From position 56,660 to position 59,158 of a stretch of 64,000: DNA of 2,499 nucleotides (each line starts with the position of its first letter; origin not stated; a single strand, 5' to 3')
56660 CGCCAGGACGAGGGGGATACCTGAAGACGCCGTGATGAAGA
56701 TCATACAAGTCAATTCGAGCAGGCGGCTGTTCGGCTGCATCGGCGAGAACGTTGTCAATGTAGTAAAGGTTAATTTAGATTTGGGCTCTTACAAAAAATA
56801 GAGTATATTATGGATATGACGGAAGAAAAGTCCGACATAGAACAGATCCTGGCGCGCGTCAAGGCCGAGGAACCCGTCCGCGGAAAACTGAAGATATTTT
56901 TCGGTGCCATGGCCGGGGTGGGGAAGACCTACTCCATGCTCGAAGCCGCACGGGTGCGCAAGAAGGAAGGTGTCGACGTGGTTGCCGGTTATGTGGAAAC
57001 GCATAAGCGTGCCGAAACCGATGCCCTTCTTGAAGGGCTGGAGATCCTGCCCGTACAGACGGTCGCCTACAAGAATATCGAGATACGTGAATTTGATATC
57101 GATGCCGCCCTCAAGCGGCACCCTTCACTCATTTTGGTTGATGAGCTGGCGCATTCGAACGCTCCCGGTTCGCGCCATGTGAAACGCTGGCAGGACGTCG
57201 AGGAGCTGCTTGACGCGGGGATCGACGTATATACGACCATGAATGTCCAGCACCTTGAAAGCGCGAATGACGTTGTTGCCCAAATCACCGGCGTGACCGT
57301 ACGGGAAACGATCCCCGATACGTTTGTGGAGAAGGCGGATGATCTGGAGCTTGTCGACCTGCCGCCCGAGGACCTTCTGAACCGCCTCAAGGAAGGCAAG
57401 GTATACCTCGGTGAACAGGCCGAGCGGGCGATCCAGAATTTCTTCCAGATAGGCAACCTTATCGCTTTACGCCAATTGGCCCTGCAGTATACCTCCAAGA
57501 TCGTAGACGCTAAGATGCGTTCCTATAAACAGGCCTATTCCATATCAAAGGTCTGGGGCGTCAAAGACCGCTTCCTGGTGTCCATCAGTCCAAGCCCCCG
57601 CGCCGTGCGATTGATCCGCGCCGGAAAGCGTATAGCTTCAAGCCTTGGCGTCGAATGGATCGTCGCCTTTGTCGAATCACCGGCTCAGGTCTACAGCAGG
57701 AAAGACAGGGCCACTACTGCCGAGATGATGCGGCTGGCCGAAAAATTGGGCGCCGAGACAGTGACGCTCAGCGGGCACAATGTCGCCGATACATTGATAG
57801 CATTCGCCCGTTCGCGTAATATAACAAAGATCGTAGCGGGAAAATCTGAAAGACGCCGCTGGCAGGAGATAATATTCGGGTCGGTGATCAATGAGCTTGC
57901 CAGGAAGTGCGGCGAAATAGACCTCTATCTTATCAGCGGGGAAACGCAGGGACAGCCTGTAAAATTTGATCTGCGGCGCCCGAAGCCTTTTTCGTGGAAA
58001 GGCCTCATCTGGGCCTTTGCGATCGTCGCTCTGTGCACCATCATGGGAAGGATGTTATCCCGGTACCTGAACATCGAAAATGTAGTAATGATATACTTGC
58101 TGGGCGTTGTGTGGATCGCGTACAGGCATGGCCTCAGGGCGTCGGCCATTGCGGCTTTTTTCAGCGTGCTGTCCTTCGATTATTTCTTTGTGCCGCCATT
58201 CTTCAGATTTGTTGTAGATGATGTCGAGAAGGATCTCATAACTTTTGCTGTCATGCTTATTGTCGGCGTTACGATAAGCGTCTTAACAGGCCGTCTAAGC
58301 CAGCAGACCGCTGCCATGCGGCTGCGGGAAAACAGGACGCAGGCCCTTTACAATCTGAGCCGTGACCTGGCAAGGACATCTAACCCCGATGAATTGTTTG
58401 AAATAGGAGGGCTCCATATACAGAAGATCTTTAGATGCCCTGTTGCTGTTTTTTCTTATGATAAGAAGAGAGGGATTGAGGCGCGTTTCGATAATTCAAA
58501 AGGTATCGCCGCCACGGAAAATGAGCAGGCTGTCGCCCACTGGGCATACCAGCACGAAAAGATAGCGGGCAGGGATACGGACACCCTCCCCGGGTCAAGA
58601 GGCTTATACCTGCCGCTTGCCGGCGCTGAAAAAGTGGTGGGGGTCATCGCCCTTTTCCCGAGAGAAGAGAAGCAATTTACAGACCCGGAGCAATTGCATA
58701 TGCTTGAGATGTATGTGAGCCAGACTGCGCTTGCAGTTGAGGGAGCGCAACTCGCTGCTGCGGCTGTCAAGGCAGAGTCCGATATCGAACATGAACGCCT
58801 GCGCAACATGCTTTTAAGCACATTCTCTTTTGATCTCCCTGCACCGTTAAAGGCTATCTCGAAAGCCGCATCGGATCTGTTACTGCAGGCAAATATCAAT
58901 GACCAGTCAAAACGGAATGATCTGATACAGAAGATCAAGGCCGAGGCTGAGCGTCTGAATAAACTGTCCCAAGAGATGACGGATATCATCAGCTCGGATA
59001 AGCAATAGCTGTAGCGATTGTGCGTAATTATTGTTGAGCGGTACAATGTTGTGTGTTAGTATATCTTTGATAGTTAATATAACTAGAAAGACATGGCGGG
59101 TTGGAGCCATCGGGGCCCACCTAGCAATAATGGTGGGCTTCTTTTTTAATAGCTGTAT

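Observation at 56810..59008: KdpD sensor without a kinase: H-box His replaced by Phe, catalytic ATPase domain absent, and no kdpE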

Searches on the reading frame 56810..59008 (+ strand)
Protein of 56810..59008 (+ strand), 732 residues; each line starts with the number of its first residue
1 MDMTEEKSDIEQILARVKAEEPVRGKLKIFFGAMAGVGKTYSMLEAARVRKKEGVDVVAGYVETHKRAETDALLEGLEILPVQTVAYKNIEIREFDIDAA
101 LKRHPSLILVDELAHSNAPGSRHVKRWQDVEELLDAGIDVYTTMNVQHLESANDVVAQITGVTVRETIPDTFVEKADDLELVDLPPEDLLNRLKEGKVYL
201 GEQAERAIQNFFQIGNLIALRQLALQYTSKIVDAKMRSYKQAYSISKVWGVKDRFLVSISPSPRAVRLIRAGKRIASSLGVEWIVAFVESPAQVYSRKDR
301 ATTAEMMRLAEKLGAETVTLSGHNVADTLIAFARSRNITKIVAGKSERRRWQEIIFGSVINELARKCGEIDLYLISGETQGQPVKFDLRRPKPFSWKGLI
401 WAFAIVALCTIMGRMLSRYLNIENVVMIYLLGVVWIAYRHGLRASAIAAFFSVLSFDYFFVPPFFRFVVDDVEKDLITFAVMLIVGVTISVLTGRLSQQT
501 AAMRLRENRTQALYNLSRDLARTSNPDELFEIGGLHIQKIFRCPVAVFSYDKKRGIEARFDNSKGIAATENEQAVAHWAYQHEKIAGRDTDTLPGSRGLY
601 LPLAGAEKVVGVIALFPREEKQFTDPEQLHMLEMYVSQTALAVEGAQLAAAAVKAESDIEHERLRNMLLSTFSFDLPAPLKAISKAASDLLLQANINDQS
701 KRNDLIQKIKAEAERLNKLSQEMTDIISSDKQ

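Call 5: search_protein_families(library=pfam, proteins=[window:56810-59008:+], max_evalue=0.01)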
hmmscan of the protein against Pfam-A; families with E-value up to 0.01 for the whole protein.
window:56810-59008:+ (732 aa): 6 families
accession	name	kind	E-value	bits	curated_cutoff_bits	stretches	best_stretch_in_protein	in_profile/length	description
PF02702.23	KdpD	-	1.3e-95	319.2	26.1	1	24-230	2-208/210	Osmosensitive K+ channel His kinase sensor domain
PF13493.11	DUF4118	-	4.4e-28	97.6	28.4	1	400-504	2-105/107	Domain of unknown function (DUF4118)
PF13492.12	GAF_3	-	2.2e-11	44.7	27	1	526-644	2-128/129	GAF domain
PF00582.32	Usp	-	1.3e-07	32.7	24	1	255-367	5-133/141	Universal stress protein family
PF13185.12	GAF_2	-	1.3e-05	25.8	28.6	1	573-644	65-136/136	GAF domain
PF13604.12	AAA_30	-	0.00035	20.8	27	1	33-114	25-98/191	AAA domain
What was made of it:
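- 58385..58741 (+): GAF domain (aa 526-644). Call 5.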

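Call 6: search_protein_families(library=ncbifam, proteins=[window:56810-59008:+], max_evalue=0.01)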
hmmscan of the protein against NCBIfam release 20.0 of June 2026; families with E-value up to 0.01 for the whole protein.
window:56810-59008:+ (732 aa): 3 families
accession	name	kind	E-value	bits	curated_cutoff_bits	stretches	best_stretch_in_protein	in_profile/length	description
NF007793.0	PRK10490.1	equivalog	5.8e-202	673.2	1123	1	5-724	5-722/895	two-component system sensor histidine kinase KdpD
NF038185.1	KdpD_non_kinase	exception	1.3e-114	383.3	550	1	11-376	7-371/373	KdpD-like non-kinase potassium sensor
NF041210.1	his_kin_PieS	equivalog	0.0045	16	850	0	642-725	226-308/474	two component system sensor histidine kinase PieS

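Call 7: find_homologous_proteins(query=window:56810-59005:+, max_evalue=1e-10)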
Query window:56810-59005:+ (732 aa): 8000 proteins with E <= 1e-10 among 8000 candidates; the best 120 are listed.
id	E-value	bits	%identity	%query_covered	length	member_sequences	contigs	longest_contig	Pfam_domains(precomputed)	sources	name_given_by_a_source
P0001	0.0e+0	1609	100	100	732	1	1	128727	PF13185.13,PF13492.13,PF13493.12,PF02702.24,PF00582.33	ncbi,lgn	-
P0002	0.0e+0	1272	79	99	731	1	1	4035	PF13492.13,PF13493.12,PF02702.24,PF00582.33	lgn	-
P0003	0.0e+0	1233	75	99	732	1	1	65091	PF13185.13,PF13492.13,PF13493.12,PF02702.24,PF00582.33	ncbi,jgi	jgi:two-component system sensor histidine kinase KdpD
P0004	0.0e+0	1194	73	99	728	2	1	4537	PF13185.13,PF13492.13,PF13493.12,PF02702.24,PF00582.33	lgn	-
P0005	0.0e+0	1189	73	99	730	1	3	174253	PF13185.13,PF13492.13,PF13493.12,PF02702.24,PF00582.33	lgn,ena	-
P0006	0.0e+0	1168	72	99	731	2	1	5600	PF13492.13,PF13493.12,PF02702.24,PF00582.33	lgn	-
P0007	0.0e+0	1154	71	99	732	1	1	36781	PF13185.13,PF13492.13,PF13493.12,PF02702.24,PF00582.33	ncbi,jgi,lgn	ncbi:MAG: sensor histidine kinase KdpD [Candidatus Omnitrophota bacterium]|jgi:two-component system 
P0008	0.0e+0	1148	71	100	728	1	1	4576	PF13492.13,PF13493.12,PF02702.24,PF00582.33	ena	-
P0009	0.0e+0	1148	71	98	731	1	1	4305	PF13492.13,PF13493.12,PF02702.24,PF00582.33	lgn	-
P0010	0.0e+0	1147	70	99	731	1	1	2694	PF13185.13,PF13492.13,PF13493.12,PF02702.24,PF00582.33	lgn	-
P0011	0.0e+0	1143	71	99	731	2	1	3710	PF13492.13,PF13493.12,PF02702.24,PF00582.33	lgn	-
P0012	0.0e+0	1143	71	100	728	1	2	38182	PF13492.13,PF13493.12,PF02702.24,PF00582.33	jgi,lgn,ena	-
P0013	0.0e+0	1142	71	99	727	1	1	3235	PF13492.13,PF13493.12,PF02702.24,PF00582.33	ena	-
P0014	0.0e+0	1141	70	99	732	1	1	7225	PF13492.13,PF13493.12,PF02702.24,PF00582.33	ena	-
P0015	0.0e+0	1141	70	100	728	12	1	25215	PF13492.13,PF13493.12,PF02702.24,PF00582.33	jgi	jgi:two-component system sensor histidine kinase KdpD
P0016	0.0e+0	1140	71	100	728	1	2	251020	PF13185.13,PF13492.13,PF13493.12,PF02702.24,PF00582.33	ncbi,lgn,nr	ncbi:MAG: sensor histidine kinase KdpD [Candidatus Omnitrophica bacterium]|nr:sensor histidine kinas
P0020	0.0e+0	1130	69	100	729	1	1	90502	PF13185.13,PF13492.13,PF13493.12,PF02702.24,PF00582.33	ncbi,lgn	-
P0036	0.0e+0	1048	65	99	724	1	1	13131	PF13492.13,PF13493.12,PF02702.24,PF00582.33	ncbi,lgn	ncbi:MAG: sensor histidine kinase KdpD [Sedimentisphaerales bacterium]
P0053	0.0e+0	1013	63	99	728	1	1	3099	PF13492.13,PF13493.12,PF02702.24,PF00582.33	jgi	jgi:two-component system, OmpR family, sensor histidine kinase KdpD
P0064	1.9e-297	1006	62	99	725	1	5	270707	PF13185.13,PF13492.13,PF13493.12,PF02702.24,PF00582.33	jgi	jgi:two-component system, OmpR family, sensor histidine kinase KdpD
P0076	2.3e-295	999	63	98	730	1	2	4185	PF13492.13,PF13493.12,PF02702.24,PF00582.33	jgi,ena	-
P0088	9.1e-294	994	62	99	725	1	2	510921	PF13185.13,PF13492.13,PF13493.12,PF02702.24,PF00582.33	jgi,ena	-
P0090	1.6e-293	993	62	99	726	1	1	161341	PF13185.13,PF13492.13,PF13493.12,PF02702.24,PF00582.33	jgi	-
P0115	7.8e-290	981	62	99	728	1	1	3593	PF13492.13,PF00512.32,PF13493.12,PF02702.24,PF00582.33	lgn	-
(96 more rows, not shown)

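Call 8: search_solved_structures(query=window:56810-59005:+, show_alignments=1)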
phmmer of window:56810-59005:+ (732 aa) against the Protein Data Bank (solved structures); distinct sequences matched with E-value up to 0.001: 3.
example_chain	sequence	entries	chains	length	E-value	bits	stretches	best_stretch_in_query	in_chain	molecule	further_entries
2r8r_A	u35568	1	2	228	1.4e-78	268.1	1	23-241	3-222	Sensor protein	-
2ksf_A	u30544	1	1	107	1.9e-12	49.6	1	397-496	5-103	Sensor protein kdpD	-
4qpr_A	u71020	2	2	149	7.7e-10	40.9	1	513-653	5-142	Sensor protein KdpD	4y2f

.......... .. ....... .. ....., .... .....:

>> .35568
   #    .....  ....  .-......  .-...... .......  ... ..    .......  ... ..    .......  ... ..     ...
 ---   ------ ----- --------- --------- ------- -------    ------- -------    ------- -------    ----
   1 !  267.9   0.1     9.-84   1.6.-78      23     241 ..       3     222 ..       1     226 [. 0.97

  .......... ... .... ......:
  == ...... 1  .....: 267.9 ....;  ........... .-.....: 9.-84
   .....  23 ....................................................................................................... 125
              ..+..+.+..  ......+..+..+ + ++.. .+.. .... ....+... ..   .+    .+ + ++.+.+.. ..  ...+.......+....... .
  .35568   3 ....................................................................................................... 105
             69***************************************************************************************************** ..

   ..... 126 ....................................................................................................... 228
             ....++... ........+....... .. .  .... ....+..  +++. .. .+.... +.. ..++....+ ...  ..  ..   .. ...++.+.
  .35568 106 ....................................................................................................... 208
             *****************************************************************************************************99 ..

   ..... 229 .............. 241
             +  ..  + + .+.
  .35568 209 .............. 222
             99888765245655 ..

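Call 12: find_encoding_contigs(protein=P0001, flank=10000, max_places=3)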
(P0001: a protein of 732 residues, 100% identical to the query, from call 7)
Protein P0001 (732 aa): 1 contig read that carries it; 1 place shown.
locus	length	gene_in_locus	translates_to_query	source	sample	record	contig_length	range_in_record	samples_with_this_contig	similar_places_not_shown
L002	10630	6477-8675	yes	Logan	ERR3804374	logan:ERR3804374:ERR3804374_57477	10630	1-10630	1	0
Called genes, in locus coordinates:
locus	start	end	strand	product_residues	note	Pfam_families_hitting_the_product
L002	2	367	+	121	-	?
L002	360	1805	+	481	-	PF14691:Fer4_20, PF13738:Pyr_redox_3 (faint), PF00070:Pyr_redox (weak), PF01266:DAO (weak), PF07992:Pyr_redox_2, PF12831:FAD_oxidored (weak), PF13450:NAD_binding_8, PF01593:Amino_oxidase (weak), +2 more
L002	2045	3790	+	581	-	PF03814:KdpA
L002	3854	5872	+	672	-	PF00122:E1-E2_ATPase, PF00702:Hydrolase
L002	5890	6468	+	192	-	PF02669:KdpC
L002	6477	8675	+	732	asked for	PF02702:KdpD, PF00582:Usp (weak), PF13493:DUF4118, PF13185:GAF_2 (weak), PF13492:GAF_3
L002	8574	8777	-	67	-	-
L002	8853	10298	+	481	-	PF00361:Proton_antipo_M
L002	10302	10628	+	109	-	?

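Call 13: list_cluster_members(proteins=[P0001, P0003, P0020, P0036, P0053, P0115])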
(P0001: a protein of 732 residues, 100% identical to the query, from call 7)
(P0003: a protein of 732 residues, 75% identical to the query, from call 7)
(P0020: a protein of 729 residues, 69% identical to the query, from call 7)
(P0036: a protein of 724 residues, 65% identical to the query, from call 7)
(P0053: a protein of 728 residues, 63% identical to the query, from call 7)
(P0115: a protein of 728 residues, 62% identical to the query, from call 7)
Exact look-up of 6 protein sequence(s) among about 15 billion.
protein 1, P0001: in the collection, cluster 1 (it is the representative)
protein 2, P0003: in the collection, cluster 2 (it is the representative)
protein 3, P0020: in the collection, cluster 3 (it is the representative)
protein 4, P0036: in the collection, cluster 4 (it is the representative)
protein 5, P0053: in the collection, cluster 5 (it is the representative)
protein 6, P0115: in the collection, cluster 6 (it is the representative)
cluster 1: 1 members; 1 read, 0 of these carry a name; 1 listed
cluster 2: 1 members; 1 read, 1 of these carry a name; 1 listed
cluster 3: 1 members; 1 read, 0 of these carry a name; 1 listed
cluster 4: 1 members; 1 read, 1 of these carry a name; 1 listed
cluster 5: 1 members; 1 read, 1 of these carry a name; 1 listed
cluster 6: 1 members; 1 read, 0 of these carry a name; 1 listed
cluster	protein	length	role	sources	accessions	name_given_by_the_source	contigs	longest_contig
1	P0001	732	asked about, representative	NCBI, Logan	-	-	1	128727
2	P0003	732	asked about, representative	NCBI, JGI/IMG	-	two-component system sensor histidine kinase KdpD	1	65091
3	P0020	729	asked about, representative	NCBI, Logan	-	-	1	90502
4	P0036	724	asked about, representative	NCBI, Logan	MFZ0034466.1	MAG: sensor histidine kinase KdpD [Sedimentisphaerales bacterium]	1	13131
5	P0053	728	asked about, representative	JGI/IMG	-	two-component system, OmpR family, sensor histidine kinase KdpD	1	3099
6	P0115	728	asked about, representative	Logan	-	-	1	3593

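Call 21: search_protein_representatives(protein=window:56810-59005:+)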
Query: 732 residues. Proteins with E-value up to 0.001 (for the whole library): 18938; up to 1e-10: 10653; up to 1e-30: 3612. The best 150 are listed.
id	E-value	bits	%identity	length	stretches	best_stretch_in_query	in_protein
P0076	7.4e-296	999.3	64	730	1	7-724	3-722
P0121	8.2e-205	698.5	49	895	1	21-725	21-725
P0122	4.3e-204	696.1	48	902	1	6-725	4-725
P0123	3.1e-198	676.7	50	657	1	3-647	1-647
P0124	2.6e-194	663.8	46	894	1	9-723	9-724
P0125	5.0e-191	652.9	48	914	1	6-727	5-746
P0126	9.9e-190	648.6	45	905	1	4-722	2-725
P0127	2.4e-186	637.5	44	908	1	4-725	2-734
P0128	1.4e-184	631.6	44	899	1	5-724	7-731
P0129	2.4e-184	630.8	45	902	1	9-727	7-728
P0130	2.1e-182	624.4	46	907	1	11-725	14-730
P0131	5.4e-182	623.0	45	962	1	7-723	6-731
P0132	8.6e-181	619.1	44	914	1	5-726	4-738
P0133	4.5e-179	613.4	46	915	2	6-379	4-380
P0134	2.1e-178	611.2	42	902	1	5-726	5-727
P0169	9.5e-167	572.7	41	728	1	5-719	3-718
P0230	8.3e-151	520.0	41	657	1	23-652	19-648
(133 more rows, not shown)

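Call 30: find_encoding_contigs(protein=P0016, flank=10000, max_places=2)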
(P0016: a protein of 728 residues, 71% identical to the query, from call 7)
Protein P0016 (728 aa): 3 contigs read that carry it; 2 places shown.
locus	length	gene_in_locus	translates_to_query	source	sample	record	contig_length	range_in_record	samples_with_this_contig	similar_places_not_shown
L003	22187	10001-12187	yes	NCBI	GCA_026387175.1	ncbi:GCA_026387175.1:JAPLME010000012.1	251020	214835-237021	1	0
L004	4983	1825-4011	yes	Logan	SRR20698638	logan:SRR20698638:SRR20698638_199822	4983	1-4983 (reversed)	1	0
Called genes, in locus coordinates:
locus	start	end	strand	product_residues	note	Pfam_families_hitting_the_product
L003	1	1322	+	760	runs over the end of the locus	PF03030:H_PPase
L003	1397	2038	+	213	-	PF09335:VTT_dom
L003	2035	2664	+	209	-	PF14512:TM1586_NiRdase (faint), PF00881:Nitroreductase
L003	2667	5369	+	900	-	PF00690:Cation_ATPase_N, PF00122:E1-E2_ATPase, PF00702:Hydrolase, PF13246:Cation_ATPase, PF00689:Cation_ATPase_C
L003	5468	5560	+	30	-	PF09604:Potass_KdpF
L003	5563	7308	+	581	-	PF03814:KdpA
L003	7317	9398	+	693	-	PF00122:E1-E2_ATPase, PF00702:Hydrolase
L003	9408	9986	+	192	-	PF02669:KdpC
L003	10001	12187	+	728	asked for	PF02702:KdpD, PF00582:Usp, PF13493:DUF4118, PF13185:GAF_2 (faint), PF13492:GAF_3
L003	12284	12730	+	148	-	PF01668:SmpB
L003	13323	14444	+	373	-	PF07833:Cu_amine_oxidN1, PF01520:Amidase_3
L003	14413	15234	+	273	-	PF01177:Asp_Glu_race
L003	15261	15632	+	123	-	PF01242:PTPS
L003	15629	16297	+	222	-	PF02568:ThiI (faint), PF06508:QueC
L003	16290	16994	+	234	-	PF13353:Fer4_12 (weak), PF04055:Radical_SAM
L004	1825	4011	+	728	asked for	PF02702:KdpD, PF00582:Usp, PF13493:DUF4118, PF13185:GAF_2 (faint), PF13492:GAF_3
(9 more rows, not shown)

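Call 31: find_encoding_contigs(protein=P0088, flank=10000, max_places=2)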
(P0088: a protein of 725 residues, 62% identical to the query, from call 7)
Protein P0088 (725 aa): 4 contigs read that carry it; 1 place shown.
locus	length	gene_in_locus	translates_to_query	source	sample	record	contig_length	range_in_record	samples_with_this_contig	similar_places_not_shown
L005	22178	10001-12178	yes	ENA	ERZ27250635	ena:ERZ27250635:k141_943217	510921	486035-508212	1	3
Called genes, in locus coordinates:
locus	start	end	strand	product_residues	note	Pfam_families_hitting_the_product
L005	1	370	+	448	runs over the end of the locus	PF02545:Maf, PF01435:Peptidase_M48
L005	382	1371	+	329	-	PF00150:Cellulase, PF02449:Glyco_hydro_42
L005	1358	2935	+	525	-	PF01040:UbiA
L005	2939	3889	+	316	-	PF03773:ArsP_1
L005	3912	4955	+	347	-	PF01758:SBF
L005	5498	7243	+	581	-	PF03814:KdpA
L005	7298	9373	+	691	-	PF12710:HAD (faint), PF00122:E1-E2_ATPase, PF00702:Hydrolase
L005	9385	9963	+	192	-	PF02669:KdpC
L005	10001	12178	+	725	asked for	PF02702:KdpD, PF00582:Usp, PF13493:DUF4118, PF13185:GAF_2 (faint), PF13492:GAF_3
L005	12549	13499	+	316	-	PF03547:Mem_trans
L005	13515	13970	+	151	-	PF01668:SmpB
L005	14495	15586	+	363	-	PF07833:Cu_amine_oxidN1, PF01520:Amidase_3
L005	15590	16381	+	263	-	PF01177:Asp_Glu_race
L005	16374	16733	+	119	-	PF01242:PTPS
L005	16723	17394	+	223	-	PF06508:QueC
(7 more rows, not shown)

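Call 32: find_encoding_contigs(protein=P0064, flank=10000, max_places=2)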
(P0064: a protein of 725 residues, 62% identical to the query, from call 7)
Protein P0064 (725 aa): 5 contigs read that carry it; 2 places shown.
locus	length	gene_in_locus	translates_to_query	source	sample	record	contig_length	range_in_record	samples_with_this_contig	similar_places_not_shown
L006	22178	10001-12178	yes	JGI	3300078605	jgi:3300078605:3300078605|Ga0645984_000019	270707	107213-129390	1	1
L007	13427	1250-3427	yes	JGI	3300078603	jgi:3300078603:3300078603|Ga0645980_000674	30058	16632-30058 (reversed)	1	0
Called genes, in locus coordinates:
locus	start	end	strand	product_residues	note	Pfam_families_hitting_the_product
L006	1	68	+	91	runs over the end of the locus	PF04977:DivIC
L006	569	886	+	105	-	PF02001:DUF134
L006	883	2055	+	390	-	PF03773:ArsP_1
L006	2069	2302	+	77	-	-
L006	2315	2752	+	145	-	-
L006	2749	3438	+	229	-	PF13386:DsbD_2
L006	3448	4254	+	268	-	PF04060:FeS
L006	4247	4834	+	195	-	-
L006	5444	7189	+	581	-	PF03814:KdpA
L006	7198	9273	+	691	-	PF12710:HAD (faint), PF00122:E1-E2_ATPase, PF00702:Hydrolase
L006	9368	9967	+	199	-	PF02669:KdpC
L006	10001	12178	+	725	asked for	PF02702:KdpD, PF00582:Usp, PF13493:DUF4118, PF13185:GAF_2 (weak), PF13492:GAF_3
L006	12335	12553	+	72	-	-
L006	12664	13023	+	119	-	PF03692:CxxCxxCC (weak)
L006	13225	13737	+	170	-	PF14417:MEDS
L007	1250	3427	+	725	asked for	PF02702:KdpD, PF00582:Usp, PF13493:DUF4118, PF13185:GAF_2 (weak), PF13492:GAF_3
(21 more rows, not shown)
